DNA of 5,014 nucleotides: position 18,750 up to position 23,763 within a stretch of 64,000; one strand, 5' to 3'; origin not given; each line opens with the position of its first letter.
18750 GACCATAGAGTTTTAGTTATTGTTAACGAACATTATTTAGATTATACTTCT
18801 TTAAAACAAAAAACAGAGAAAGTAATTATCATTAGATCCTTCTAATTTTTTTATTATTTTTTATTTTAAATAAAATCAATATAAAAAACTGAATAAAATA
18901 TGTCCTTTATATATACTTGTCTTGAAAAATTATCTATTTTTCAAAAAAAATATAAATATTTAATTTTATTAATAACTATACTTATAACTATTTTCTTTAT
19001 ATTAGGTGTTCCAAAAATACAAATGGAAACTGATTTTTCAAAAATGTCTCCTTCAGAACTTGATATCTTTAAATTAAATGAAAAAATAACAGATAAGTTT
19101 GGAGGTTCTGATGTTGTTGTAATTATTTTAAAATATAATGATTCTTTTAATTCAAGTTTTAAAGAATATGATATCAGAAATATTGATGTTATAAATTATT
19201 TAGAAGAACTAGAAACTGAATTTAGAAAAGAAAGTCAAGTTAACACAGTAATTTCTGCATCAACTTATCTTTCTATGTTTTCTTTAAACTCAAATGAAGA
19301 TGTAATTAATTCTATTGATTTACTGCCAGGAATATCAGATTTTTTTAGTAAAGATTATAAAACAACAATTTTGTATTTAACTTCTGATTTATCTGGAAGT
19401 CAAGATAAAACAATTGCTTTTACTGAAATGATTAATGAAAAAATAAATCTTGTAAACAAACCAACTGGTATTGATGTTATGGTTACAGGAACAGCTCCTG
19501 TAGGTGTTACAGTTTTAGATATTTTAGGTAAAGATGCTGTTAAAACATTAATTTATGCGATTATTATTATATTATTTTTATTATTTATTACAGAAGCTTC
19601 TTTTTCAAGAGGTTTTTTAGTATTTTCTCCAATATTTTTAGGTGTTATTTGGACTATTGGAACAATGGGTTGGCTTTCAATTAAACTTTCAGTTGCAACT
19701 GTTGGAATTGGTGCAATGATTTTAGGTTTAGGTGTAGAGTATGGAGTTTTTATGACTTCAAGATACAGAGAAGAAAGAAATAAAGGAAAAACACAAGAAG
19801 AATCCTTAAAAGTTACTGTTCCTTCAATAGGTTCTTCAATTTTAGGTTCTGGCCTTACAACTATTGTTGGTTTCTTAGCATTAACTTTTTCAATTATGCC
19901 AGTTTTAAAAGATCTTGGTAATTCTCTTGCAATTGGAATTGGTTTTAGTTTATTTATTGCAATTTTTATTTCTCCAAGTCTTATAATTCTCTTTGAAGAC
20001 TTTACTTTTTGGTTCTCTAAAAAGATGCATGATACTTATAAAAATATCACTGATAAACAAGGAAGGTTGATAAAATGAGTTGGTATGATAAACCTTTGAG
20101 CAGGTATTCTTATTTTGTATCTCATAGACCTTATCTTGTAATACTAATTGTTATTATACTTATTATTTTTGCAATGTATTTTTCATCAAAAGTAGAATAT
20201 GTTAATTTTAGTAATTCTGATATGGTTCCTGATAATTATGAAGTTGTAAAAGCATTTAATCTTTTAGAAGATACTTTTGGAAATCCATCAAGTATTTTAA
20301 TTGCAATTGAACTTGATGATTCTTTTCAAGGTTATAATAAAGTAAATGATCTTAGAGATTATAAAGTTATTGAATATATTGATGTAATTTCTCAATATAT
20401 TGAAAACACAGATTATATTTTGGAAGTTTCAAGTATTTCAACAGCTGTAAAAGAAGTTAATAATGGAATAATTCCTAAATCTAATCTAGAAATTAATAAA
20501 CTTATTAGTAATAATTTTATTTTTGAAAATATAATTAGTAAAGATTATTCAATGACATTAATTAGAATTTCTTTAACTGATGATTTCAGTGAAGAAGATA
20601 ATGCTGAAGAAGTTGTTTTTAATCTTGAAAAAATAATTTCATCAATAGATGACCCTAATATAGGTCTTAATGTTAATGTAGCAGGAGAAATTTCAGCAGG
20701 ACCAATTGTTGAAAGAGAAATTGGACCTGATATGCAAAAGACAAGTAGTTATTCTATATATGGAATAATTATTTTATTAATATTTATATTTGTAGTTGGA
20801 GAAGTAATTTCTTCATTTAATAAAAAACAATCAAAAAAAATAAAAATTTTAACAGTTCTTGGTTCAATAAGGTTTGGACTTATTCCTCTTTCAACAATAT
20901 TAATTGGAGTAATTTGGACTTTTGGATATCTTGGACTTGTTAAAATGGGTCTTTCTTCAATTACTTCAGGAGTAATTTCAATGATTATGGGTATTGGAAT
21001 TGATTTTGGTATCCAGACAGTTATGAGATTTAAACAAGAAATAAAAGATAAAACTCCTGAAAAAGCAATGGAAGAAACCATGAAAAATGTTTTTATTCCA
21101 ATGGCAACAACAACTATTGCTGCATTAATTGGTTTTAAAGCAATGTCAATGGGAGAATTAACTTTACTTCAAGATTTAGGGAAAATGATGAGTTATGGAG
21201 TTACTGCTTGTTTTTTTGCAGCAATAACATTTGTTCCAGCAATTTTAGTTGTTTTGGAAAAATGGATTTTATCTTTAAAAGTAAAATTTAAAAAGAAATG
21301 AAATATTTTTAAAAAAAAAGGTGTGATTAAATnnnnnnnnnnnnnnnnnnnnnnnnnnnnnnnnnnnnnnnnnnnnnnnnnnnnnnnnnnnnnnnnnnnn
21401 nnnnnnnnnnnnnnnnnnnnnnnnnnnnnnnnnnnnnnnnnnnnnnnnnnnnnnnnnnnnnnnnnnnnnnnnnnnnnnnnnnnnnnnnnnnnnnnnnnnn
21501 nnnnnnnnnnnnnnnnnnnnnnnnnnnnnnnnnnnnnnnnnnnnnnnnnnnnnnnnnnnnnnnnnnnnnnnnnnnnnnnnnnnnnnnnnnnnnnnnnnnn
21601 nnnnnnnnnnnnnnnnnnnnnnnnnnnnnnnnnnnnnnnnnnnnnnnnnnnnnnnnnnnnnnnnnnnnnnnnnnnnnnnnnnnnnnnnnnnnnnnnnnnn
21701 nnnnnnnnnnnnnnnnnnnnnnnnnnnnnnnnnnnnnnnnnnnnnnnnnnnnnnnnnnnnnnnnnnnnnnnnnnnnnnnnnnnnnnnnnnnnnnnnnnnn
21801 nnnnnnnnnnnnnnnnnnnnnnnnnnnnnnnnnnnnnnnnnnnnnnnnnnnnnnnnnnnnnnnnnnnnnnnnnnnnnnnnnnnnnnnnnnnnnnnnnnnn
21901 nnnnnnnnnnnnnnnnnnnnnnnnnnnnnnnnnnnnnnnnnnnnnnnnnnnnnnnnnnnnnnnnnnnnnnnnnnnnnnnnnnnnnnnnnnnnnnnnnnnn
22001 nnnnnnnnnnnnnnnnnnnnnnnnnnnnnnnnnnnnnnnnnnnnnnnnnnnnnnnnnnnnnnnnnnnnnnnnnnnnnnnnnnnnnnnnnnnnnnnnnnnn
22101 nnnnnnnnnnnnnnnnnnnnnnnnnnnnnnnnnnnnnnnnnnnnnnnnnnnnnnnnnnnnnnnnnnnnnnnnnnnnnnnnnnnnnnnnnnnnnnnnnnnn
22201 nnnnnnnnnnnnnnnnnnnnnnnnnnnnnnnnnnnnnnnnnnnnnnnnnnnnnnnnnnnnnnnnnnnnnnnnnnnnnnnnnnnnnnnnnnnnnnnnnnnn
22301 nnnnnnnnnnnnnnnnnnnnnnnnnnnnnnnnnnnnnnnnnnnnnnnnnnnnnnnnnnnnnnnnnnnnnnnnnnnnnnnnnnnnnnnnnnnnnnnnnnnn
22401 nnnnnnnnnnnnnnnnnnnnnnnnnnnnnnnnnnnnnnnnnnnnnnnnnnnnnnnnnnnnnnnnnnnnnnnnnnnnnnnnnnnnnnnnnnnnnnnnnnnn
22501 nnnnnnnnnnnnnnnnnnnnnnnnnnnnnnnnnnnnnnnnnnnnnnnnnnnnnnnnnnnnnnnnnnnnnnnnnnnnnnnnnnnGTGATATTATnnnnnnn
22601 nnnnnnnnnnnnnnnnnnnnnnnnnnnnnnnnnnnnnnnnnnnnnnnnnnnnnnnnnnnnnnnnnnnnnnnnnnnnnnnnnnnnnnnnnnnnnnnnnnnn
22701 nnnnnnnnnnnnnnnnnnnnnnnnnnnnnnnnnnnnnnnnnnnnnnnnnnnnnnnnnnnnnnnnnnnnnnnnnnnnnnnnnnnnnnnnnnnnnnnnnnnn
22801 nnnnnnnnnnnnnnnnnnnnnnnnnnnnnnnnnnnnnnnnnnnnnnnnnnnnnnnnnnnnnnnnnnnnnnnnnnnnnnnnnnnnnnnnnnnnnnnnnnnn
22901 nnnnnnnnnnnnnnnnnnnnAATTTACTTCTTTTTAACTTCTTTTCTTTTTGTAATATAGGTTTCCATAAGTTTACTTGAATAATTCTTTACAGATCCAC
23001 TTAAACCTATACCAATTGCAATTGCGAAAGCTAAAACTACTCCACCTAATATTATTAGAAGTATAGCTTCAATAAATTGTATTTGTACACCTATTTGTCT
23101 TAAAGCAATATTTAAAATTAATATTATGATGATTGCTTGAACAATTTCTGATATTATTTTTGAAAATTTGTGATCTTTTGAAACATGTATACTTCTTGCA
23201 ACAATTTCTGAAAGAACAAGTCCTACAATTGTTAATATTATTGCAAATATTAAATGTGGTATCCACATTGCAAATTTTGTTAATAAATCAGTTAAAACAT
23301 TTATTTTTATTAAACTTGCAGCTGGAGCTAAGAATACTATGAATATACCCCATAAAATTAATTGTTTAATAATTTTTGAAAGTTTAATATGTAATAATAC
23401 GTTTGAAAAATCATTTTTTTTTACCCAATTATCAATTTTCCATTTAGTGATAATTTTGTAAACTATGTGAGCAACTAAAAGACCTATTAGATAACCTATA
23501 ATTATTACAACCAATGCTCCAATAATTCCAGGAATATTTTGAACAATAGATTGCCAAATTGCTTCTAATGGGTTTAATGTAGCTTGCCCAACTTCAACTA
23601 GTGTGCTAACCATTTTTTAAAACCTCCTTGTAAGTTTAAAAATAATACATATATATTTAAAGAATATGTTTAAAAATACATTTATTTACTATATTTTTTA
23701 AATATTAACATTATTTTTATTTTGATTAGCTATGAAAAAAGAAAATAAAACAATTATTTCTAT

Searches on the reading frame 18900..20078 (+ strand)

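Call 21: search_protein_families(library=pfam, proteins=[window:18900-20078:+], max_evalue=0.01)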
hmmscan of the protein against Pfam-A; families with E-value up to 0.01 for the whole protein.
window:18900-20078:+ (392 aa): 3 families
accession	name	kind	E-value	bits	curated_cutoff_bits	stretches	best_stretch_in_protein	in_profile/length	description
PF03176.21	MMPL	-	5e-35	121.5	20.5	1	144-375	76-311/333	MMPL family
PF02355.23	SecD_SecF_C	-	4e-08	33.3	20.5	1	191-364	11-185/189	Protein export membrane protein SecD/SecF, C-terminal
PF00873.25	ACR_tran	-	0.00042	18.6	28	1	188-365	843-1020/1021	AcrB/AcrD/AcrF family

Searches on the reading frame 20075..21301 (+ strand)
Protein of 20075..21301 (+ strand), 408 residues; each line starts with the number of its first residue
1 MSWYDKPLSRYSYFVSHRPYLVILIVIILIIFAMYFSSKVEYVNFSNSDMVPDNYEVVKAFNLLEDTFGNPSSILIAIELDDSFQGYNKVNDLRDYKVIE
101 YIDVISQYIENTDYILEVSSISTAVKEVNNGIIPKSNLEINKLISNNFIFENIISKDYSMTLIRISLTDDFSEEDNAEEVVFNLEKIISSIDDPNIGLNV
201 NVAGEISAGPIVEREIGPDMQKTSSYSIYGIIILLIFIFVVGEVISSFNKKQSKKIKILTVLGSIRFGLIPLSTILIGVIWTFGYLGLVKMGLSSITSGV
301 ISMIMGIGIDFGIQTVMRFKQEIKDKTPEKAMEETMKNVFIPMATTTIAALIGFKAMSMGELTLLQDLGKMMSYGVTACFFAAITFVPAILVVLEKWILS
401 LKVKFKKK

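Call 21: search_protein_families(library=pfam, proteins=[window:20075-21301:+], max_evalue=0.01)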
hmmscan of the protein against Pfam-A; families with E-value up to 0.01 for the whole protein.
window:20075-21301:+ (408 aa): 3 families
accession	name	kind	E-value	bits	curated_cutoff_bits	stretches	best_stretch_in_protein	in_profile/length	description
PF03176.21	MMPL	-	2.8e-16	59.8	20.5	1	259-398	161-306/333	MMPL family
PF02460.24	Patched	-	0.0013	18.9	23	1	230-392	1-155/156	Patched SSD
PF12349.14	Sterol-sensing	-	0.0062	16.9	22.3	1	268-396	9-138/153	Sterol-sensing domain of SREBP cleavage-activation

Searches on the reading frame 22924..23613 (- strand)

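Call 21: search_protein_families(library=pfam, proteins=[window:22924-23613:-], max_evalue=0.01)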
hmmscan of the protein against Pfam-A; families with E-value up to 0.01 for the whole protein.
window:22924-23613:- (229 aa): 1 family
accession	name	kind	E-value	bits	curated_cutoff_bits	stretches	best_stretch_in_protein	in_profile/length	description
PF05552.17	MS_channel_1st_1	-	1.2e-12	48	22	2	14-62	1-49/50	Mechanosensitive ion channel, conserved TM helix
